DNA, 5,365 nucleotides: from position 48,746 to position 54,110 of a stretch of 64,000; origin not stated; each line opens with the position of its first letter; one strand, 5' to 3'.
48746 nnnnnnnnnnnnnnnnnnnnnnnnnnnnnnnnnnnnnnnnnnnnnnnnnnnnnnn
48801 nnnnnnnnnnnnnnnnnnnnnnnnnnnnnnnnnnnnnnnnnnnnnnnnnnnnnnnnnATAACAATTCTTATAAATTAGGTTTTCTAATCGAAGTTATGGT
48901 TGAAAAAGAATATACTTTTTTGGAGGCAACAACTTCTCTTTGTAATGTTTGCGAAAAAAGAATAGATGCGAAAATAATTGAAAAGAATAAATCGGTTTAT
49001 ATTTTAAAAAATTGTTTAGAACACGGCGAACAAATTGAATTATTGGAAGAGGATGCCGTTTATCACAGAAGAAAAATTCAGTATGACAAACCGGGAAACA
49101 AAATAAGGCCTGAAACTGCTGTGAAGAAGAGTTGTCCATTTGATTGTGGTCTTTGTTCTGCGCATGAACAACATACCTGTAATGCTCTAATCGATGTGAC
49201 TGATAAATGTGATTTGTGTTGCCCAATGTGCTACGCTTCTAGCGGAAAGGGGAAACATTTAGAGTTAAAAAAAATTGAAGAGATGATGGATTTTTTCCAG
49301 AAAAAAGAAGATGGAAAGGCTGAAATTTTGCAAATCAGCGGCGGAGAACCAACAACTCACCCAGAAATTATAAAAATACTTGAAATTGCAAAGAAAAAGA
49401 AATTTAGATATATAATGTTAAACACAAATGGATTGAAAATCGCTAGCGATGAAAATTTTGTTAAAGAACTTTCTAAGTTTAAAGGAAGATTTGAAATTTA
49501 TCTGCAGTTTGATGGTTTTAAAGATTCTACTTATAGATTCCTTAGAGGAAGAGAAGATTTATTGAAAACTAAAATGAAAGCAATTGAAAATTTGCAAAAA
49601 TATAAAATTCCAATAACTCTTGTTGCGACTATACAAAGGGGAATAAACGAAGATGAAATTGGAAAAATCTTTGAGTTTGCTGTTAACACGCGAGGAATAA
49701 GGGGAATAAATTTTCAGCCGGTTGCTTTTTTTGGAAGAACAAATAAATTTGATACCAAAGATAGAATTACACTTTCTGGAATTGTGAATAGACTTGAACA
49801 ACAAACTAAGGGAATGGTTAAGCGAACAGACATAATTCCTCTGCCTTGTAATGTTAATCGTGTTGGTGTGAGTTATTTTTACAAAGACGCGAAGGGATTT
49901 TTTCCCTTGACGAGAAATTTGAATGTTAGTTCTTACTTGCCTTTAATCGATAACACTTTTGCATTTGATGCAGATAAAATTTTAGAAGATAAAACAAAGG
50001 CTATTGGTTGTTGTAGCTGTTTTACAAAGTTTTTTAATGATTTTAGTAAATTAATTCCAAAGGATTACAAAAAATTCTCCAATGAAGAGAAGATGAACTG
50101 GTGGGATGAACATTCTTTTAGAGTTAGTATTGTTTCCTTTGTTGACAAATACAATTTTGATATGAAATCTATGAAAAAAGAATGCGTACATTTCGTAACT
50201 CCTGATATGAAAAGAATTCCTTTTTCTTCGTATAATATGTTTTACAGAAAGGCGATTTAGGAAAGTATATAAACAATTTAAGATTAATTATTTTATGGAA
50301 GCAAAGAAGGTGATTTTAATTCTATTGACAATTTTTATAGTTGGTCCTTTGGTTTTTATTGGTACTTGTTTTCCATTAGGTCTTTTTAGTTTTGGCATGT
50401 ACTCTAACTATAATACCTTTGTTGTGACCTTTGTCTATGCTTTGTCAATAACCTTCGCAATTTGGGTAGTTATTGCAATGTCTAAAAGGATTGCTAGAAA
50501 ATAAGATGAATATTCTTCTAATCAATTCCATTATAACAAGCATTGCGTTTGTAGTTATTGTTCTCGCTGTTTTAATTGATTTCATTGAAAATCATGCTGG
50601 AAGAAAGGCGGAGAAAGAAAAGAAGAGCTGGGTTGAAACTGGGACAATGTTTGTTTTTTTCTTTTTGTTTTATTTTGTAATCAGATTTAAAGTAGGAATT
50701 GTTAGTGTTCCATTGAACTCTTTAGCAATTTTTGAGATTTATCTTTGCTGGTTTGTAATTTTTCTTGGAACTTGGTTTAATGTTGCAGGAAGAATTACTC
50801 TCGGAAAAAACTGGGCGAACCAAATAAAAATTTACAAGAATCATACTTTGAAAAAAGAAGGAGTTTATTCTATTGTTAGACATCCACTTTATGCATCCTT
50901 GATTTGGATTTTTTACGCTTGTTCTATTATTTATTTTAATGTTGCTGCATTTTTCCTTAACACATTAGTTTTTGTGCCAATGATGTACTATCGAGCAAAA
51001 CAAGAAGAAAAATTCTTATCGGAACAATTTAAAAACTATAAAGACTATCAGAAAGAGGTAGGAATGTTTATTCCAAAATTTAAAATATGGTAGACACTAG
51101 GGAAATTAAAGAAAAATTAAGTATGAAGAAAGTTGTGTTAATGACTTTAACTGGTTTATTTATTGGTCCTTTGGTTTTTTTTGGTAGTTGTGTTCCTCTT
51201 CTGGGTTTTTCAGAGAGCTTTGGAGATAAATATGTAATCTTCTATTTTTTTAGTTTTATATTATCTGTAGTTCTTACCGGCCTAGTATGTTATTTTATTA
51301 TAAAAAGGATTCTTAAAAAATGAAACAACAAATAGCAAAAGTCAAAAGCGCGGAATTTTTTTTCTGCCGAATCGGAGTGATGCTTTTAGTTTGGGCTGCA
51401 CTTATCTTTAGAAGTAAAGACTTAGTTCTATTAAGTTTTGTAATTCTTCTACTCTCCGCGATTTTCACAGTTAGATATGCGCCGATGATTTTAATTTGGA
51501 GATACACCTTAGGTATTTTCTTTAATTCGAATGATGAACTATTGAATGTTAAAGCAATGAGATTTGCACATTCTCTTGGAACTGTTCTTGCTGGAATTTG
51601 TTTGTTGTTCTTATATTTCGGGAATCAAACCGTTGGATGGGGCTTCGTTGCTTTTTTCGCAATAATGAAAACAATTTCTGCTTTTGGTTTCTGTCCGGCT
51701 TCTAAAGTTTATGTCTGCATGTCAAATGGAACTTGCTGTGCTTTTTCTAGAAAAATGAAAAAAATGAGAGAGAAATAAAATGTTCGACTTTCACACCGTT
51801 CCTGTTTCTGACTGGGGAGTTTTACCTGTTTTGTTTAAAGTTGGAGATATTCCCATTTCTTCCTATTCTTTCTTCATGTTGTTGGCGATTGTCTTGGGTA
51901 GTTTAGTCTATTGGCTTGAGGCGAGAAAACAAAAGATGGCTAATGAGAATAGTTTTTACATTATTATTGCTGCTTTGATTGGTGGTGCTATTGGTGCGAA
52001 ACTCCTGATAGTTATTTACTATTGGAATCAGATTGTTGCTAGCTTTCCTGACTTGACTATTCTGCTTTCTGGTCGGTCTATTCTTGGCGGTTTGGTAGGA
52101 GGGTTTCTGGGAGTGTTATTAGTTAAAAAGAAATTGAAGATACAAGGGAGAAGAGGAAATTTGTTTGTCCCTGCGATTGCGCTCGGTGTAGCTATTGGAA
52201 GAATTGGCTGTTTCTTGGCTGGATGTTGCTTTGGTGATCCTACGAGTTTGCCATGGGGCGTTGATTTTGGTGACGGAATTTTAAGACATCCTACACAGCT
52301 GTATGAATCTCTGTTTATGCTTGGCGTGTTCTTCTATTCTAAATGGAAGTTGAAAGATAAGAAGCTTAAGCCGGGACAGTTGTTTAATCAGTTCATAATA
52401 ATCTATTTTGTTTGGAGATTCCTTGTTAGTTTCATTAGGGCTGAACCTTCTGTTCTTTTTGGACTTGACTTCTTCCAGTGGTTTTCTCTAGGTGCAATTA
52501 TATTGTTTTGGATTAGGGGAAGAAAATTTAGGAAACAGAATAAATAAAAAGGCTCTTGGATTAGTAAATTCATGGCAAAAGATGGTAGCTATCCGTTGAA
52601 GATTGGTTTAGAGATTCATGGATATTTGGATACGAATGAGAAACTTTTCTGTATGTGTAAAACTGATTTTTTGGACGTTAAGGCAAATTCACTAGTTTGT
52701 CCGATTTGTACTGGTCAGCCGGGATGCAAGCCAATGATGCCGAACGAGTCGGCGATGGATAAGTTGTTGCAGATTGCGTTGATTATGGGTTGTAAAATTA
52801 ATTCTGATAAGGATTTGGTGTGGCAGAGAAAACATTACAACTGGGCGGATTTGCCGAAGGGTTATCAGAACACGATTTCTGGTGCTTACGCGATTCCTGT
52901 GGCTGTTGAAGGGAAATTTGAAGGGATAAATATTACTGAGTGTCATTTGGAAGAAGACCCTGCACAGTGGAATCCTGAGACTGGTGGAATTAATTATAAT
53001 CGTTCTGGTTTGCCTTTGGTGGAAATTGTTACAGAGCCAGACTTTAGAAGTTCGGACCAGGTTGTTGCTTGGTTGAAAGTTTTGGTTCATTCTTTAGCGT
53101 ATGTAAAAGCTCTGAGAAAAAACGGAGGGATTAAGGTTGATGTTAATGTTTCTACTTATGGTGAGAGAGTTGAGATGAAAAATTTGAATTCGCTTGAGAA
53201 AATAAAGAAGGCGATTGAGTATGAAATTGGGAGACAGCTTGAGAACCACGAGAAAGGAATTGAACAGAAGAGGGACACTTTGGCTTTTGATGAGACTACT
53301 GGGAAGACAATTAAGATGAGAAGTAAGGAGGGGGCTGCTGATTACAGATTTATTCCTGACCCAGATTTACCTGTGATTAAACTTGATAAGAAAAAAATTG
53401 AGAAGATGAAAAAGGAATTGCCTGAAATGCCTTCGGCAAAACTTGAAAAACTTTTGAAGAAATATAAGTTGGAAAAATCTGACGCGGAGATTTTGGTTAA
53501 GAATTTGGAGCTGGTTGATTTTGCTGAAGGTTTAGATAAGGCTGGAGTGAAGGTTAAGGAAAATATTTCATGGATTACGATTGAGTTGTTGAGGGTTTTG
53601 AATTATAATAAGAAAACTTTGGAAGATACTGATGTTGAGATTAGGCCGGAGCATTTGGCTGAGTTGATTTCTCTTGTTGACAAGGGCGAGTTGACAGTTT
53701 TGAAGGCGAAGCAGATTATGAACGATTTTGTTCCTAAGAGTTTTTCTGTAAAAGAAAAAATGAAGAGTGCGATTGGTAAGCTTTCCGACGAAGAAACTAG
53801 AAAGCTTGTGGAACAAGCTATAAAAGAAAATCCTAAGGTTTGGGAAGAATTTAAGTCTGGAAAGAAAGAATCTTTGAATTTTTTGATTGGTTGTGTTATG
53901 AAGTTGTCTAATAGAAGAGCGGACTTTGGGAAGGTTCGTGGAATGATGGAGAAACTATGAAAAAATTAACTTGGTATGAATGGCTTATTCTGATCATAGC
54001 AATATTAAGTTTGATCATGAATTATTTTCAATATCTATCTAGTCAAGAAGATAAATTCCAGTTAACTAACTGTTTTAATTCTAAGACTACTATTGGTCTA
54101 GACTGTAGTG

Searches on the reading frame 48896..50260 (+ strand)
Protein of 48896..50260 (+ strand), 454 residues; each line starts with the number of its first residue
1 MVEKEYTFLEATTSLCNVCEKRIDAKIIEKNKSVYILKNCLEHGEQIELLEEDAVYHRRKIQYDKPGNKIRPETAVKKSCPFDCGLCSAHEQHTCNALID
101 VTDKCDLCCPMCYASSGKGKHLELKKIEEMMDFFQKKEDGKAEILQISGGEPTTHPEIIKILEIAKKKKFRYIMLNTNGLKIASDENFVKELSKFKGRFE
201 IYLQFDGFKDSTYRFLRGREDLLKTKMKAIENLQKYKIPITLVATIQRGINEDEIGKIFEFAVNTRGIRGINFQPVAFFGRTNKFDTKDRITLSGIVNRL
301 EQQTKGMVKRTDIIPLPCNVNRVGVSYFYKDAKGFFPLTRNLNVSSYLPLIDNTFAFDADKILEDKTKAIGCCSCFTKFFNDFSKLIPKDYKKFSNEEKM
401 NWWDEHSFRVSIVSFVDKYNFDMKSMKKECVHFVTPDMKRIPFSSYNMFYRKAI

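Call 68: search_protein_families(library=ncbifam, proteins=[window:48896-50260:+], max_evalue=1e-10)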
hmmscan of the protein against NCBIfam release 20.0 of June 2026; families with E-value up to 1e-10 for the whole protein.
window:48896-50260:+ (454 aa): 19 families
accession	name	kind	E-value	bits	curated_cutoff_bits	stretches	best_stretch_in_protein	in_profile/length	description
NF045646.2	rSAM_Se_TrsS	equivalog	1.1e-105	353.8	490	1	11-448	2-431/441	radical SAM (seleno)protein TrsS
NF045702.1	rSAM_GDGT_ether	equivalog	3.1e-93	313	450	2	12-320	2-313/486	tetraether lipid synthase Tes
NF045703.1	rSAM_Tes_intein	exception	1.5e-47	162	1700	2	124-318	626-816/1040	tetraether lipid synthase Tes, intein-containing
NF050035.1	rSAM_WgK_link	exception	2e-20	73.1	650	1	98-258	10-168/367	radical SAM/SPASM peptide maturase WgkB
TIGR02666.1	moaA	equivalog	3.3e-18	65.8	284.05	1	99-305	14-221/336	GTP 3',8-cyclase MoaA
TIGR04054.1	rSAM_NirJ1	equivalog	4.1e-18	65.2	650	1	96-289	37-223/387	putative heme d1 biosynthesis radical SAM protein NirJ1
NF001199.0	PRK00164.2-1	equivalog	1.5e-16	60.4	231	1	93-308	10-221/308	GTP 3',8-cyclase MoaA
TIGR04055.1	rSAM_NirJ2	equivalog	4.4e-16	59.3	500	1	101-268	6-167/326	putative heme d1 biosynthesis radical SAM protein NirJ2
TIGR04250.1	SCM_rSAM_ScmE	equivalog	2.5e-15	56.3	400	1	99-284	7-187/358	SynChlorMet cassette radical SAM/SPASM protein ScmE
TIGR02109.1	PQQ_syn_pqqE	equivalog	1.9e-14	53.4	381.35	1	96-283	8-189/358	pyrroloquinoline quinone biosynthesis protein PqqE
TIGR02668.1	moaA_archaeal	equivalog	2.3e-14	53.1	325.25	1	99-305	14-215/303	GTP 3',8-cyclase MoaA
TIGR04546.1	rSAM_ahbC_deAc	equivalog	7.5e-14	51.3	650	1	99-289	43-226/390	12,18-didecarboxysiroheme deacetylase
TIGR04317.1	W_rSAM_matur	equivalog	9.1e-14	51.3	380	1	98-239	7-142/349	tungsten cofactor oxidoreductase radical SAM maturase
TIGR04051.1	rSAM_NirJ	equivalog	2.9e-13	49.5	515.45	1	101-289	8-189/354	heme d1 biosynthesis radical SAM protein NirJ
TIGR04403.1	rSAM_skfB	equivalog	3e-13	49.3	300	1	98-265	107-267/402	sporulation killing factor system radical SAM maturase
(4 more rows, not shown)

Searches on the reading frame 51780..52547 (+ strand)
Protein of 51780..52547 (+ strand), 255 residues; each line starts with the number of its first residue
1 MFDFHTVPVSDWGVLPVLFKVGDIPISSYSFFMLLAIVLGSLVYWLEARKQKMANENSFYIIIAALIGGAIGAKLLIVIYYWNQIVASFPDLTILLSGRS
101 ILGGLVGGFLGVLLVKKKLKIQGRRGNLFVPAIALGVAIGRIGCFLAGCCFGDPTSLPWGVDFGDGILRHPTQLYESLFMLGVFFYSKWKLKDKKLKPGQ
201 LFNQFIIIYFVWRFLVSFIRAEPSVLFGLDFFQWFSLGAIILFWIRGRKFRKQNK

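Call 48: search_protein_families(library=pfam, proteins=[window:51780-52547:+], max_evalue=0.001)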
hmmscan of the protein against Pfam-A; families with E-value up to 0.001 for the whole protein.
window:51780-52547:+ (255 aa): 1 family
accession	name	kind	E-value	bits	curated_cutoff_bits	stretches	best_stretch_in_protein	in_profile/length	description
PF01790.23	LGT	-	8.8e-42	143.5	24.9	1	16-242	1-233/240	Prolipoprotein diacylglyceryl transferase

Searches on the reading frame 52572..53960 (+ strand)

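Call 48: search_protein_families(library=pfam, proteins=[window:52572-53960:+], max_evalue=0.001)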
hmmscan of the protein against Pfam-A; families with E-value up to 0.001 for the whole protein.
window:52572-53960:+ (462 aa): 2 families
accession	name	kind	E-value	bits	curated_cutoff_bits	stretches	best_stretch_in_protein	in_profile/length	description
PF02934.20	GatB_N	-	3.7e-72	243.3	23.4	1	10-276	2-276/277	GatB/GatE catalytic domain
PF02637.23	GatB_Yqey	-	6.7e-25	88.1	27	1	319-460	4-145/148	GatB domain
